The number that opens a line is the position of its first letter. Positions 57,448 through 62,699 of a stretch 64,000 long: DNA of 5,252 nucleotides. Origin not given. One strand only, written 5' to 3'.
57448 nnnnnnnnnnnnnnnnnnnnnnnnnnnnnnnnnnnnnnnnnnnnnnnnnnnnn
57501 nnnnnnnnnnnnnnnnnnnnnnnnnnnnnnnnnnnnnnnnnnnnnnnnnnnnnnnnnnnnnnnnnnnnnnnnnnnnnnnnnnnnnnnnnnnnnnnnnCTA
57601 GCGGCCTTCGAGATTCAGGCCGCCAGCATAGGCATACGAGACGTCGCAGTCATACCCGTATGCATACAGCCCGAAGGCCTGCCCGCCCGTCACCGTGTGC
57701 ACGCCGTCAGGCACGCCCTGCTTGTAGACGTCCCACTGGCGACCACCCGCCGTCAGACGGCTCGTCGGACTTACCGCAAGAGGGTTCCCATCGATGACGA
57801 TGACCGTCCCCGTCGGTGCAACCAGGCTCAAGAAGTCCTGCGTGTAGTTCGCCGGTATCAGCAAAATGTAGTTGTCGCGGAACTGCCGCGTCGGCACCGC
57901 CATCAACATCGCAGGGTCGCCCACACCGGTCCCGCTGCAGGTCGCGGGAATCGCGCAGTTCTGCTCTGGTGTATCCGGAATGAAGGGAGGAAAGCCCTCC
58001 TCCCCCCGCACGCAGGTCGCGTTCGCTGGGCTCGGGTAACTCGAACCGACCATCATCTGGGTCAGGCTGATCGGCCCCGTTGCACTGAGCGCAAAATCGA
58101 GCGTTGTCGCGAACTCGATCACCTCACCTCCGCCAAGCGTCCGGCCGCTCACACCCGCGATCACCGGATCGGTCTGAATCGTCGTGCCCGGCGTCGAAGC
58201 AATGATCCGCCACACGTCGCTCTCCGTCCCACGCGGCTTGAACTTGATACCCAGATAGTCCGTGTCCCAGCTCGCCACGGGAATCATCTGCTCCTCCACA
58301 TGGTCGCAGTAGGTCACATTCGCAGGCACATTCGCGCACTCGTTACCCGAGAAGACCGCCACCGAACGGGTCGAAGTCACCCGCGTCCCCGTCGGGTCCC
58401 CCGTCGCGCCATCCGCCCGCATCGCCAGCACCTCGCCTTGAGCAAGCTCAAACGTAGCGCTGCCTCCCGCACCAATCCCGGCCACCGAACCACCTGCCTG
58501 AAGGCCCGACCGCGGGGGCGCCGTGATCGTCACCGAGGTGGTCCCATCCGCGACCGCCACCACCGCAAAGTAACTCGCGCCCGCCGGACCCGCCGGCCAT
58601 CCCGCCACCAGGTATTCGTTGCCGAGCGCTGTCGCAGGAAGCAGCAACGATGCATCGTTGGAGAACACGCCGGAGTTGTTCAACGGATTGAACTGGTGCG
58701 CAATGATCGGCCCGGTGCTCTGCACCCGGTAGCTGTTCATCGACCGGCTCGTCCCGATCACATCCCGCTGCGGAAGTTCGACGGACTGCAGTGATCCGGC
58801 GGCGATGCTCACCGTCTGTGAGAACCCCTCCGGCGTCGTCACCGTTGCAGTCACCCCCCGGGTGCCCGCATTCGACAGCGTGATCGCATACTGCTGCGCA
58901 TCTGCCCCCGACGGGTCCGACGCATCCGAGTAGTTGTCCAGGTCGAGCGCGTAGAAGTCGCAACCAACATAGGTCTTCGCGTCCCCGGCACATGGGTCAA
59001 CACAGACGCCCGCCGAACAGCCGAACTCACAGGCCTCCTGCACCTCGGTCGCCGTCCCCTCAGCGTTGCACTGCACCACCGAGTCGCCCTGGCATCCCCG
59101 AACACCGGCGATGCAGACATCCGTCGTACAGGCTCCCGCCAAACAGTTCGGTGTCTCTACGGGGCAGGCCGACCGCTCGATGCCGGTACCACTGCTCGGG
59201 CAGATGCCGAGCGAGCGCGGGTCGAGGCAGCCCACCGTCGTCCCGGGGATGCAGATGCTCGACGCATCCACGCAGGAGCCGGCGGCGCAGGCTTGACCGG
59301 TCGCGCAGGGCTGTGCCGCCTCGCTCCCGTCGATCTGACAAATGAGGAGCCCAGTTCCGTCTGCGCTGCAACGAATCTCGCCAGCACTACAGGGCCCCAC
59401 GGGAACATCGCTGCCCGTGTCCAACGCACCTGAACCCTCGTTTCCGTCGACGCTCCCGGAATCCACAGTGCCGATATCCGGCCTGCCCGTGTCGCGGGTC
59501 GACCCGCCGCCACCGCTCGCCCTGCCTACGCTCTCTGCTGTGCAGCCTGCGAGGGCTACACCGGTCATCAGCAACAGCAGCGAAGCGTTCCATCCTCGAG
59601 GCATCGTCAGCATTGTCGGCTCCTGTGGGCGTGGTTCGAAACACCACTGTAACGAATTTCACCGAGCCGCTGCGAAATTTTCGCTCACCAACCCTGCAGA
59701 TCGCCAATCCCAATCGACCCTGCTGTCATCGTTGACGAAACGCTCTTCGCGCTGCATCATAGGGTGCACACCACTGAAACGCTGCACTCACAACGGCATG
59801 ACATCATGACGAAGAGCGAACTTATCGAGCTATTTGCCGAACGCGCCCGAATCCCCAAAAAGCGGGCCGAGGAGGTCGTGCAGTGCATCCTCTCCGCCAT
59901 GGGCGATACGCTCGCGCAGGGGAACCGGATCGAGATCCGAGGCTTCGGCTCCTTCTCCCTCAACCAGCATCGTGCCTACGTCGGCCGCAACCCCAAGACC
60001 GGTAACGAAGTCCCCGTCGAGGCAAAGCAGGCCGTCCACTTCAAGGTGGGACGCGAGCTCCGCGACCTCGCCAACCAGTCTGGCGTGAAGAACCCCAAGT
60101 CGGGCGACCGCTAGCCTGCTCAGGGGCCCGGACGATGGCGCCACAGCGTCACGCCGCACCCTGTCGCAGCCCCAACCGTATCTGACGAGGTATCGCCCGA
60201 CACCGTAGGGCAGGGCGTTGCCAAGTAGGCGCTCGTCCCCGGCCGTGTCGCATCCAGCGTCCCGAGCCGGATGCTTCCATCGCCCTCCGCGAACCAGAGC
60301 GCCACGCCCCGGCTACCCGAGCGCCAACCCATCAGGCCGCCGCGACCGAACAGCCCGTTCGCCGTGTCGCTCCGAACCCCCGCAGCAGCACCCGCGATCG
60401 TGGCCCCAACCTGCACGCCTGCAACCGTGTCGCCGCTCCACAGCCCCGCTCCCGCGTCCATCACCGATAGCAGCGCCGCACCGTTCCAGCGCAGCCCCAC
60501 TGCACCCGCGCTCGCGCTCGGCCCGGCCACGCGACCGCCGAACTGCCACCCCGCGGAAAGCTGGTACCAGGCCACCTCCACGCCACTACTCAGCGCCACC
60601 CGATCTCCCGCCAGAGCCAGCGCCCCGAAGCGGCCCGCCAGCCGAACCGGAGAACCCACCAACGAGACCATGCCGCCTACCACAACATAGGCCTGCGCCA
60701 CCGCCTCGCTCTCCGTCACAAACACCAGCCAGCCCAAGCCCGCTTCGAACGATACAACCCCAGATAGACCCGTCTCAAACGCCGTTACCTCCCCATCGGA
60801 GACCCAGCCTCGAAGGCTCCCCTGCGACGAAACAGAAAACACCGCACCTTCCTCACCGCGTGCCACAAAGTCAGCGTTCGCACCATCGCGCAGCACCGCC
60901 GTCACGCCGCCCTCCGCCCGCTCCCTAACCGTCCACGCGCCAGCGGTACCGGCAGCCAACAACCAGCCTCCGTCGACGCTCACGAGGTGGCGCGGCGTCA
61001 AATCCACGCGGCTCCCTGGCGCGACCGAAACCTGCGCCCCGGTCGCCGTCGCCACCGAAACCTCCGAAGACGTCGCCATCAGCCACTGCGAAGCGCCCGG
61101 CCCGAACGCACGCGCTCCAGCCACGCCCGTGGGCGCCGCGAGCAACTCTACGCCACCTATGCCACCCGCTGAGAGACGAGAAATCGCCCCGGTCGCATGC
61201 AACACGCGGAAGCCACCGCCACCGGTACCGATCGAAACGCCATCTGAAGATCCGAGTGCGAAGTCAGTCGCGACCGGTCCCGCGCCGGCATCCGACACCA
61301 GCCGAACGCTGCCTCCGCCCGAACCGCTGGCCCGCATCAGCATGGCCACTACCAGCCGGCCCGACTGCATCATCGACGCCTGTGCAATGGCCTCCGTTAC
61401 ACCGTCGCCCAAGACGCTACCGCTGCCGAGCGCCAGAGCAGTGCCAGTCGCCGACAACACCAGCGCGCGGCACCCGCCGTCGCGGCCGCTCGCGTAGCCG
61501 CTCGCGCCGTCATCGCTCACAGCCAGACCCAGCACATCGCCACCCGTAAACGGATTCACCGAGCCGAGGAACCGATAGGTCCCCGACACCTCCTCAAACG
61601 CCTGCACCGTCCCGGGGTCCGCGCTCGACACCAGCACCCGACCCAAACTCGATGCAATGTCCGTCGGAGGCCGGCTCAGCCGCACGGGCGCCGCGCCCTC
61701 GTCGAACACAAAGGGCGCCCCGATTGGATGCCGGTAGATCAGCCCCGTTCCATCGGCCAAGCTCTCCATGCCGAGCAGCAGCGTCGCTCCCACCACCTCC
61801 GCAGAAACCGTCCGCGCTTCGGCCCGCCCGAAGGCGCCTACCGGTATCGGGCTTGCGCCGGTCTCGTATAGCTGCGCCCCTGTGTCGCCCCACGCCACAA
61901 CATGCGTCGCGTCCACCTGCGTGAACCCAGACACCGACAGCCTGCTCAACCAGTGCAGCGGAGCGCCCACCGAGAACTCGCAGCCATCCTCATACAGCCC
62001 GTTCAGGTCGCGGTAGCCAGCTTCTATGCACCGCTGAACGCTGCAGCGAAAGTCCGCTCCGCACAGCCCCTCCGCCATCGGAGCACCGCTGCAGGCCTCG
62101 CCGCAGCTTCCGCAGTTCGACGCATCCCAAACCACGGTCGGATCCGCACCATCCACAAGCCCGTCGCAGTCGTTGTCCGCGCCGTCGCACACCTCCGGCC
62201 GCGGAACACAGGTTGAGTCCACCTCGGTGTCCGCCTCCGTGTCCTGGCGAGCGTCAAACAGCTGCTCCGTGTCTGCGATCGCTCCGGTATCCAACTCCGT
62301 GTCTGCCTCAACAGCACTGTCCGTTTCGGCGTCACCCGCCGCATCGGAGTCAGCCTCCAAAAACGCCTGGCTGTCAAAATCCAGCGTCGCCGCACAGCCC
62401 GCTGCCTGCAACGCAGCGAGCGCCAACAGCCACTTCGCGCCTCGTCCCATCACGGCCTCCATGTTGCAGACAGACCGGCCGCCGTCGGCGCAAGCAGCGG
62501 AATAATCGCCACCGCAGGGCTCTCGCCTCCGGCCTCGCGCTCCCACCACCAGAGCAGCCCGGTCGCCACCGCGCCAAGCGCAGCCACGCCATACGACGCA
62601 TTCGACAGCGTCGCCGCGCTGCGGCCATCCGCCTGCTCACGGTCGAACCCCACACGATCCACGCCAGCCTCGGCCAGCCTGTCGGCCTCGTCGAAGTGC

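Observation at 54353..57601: Divergent zinc-ribbon Ser/Thr kinase and zinc-ribbon dual-FHA protein, with a translationally coupled lipoprotein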

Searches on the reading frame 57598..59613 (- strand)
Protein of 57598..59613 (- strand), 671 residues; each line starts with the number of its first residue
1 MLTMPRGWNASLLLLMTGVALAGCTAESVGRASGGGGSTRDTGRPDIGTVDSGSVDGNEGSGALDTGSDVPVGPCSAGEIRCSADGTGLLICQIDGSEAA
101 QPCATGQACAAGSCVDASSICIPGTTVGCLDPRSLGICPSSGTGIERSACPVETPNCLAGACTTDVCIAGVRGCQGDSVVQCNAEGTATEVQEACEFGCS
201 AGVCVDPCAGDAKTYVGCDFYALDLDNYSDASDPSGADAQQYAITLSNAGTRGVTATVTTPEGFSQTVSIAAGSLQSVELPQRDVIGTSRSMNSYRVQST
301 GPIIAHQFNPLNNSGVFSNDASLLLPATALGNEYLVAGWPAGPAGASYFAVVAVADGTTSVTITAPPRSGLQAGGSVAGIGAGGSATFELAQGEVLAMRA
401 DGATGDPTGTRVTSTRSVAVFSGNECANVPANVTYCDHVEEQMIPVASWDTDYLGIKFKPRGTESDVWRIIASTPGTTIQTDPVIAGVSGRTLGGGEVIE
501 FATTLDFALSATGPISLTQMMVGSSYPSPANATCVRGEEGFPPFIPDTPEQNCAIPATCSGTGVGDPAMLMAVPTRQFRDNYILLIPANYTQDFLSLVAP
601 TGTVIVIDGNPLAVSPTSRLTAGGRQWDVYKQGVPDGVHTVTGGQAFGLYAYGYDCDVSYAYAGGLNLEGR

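Call 3: search_protein_families(library=pfam, proteins=[window:57598-59613:-], max_evalue=0.01)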
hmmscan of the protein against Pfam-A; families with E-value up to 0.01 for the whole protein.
window:57598-59613:- (671 aa): 1 family
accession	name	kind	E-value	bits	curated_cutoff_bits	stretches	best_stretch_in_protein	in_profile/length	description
PF17517.7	IgGFc_binding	-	1.6e-64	218.4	25.6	1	320-653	1-297/297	IgGFc binding protein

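Call 70: search_protein_families(library=ncbifam, proteins=[window:57598-59613:-], max_evalue=0.001)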
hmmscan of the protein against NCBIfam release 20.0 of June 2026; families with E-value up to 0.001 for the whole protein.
window:57598-59613:- (671 aa): 0 families

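Call 71: search_protein_families(library=padloc, proteins=[window:57598-59613:-], max_evalue=0.001)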
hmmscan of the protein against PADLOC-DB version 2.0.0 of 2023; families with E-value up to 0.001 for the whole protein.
window:57598-59613:- (671 aa): 0 families

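Call 73: search_solved_structures(query=window:57598-59613:-, max_evalue=0.01)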
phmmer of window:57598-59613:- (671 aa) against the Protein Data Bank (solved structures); distinct sequences matched with E-value up to 0.01: 0.

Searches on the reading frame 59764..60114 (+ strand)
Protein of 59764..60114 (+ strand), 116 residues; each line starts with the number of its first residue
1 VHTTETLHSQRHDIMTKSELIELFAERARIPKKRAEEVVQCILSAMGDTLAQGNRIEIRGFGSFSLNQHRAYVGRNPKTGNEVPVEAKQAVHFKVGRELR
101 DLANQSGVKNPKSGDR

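Call 3: search_protein_families(library=pfam, proteins=[window:59764-60114:+], max_evalue=0.01)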
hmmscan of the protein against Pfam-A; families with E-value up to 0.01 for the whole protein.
window:59764-60114:+ (116 aa): 4 families
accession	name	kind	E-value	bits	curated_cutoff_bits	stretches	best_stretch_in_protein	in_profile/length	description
PF00216.26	Bac_DNA_binding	-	6e-27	94.2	22.4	1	15-104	1-90/90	Bacterial DNA-binding protein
PF18291.6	HU-HIG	-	3.2e-05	24.4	26.2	1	11-103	28-118/125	HU domain fused to wHTH, Ig, or Glycine-rich motif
PF18175.6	HU-CCDC81_bac_2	-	0.0002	21.6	35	1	20-72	3-55/70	CCDC81-like prokaryotic HU domain 2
PF10025.14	DUF2267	-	0.0094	16.6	29.8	0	10-59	64-112/122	Uncharacterized conserved protein (DUF2267)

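Call 70: search_protein_families(library=ncbifam, proteins=[window:59806-60114:+], max_evalue=0.001)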
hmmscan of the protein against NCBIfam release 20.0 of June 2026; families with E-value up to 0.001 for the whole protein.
window:59806-60114:+ (102 aa): 7 families
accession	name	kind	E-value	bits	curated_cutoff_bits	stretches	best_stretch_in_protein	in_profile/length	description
NF001222.0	PRK00199.1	equivalog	4.1e-32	110.3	115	1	1-91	1-92/95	integration host factor subunit beta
TIGR00988.1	hip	equivalog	9.5e-31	106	119.95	1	1-92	1-93/94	integration host factor subunit beta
NF001401.0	PRK00285.1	equivalog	5.1e-23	81.2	111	1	1-93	6-98/103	integration host factor subunit alpha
TIGR00987.1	himA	equivalog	2e-18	66.5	120.25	1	1-90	2-91/96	integration host factor subunit alpha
NF007945.0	PRK10664.1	equivalog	1.1e-15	57.9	157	1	1-90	1-90/90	nucleoid-associated protein HU-beta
NF008023.0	PRK10753.1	equivalog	4.4e-15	55.8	162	1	1-87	1-87/90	nucleoid-associated protein HU-alpha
TIGR01201.1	HU_rel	subfamily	0.00089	19.2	68.6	1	1-91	31-121/170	HU family DNA-binding protein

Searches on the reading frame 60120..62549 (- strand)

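Call 3: search_protein_families(library=pfam, proteins=[window:60120-62549:-], max_evalue=0.01)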
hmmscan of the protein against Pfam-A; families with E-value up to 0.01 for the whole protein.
window:60120-62549:- (809 aa): 1 family
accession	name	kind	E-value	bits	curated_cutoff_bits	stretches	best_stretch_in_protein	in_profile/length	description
PF11617.13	Cu-binding_MopE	-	0.00012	22.7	27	1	117-133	13-29/30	Putative metal-binding motif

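Call 70: search_protein_families(library=ncbifam, proteins=[window:60120-62549:-], max_evalue=0.001)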
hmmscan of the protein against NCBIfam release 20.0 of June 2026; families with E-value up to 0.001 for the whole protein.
window:60120-62549:- (809 aa): 0 families
